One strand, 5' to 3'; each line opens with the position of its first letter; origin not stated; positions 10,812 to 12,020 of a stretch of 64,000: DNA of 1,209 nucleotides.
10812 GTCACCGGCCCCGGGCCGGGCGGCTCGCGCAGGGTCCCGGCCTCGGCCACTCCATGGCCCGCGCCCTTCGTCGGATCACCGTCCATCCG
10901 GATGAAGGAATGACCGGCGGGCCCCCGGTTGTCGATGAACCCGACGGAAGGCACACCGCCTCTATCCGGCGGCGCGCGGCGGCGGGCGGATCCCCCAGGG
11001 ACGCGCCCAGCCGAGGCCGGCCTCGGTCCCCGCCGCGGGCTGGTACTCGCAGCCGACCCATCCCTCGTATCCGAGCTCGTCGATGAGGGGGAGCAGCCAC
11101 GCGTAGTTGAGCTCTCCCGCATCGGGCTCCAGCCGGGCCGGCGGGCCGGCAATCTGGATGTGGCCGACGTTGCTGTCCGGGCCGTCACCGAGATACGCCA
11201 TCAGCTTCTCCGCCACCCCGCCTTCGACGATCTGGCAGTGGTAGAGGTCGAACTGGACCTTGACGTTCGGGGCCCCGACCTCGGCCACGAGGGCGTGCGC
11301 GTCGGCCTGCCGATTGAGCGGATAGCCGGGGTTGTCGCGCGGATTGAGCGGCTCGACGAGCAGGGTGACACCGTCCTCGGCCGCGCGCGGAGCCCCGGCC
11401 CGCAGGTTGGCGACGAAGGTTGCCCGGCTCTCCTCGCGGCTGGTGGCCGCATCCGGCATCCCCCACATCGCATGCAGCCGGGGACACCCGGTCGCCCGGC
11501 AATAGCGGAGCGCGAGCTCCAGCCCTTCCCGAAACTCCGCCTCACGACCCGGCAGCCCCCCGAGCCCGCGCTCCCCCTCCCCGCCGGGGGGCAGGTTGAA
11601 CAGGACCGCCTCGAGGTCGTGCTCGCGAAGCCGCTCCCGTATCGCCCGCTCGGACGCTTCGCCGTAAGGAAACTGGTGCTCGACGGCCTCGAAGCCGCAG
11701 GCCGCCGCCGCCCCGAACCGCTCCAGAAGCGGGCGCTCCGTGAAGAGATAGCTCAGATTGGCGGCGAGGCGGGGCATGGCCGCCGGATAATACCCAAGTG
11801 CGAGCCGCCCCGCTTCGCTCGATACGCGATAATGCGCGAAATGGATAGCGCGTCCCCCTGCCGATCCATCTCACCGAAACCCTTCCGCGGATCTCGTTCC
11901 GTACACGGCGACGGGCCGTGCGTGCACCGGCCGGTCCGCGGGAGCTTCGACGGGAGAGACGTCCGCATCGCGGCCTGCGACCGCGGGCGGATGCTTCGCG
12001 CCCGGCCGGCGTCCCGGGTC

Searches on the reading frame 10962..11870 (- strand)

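Call 88: search_protein_families(library=pfam, max_evalue=0.001, proteins=[window:10962-11870:-])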
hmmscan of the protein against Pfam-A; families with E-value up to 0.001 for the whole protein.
window:10962-11870:- (302 aa): 1 family
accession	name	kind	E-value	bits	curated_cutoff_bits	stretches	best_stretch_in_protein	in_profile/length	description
PF01261.30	AP_endonuc_2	-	8.1e-45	153.9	31.1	1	53-290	2-247/249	Xylose isomerase-like TIM barrel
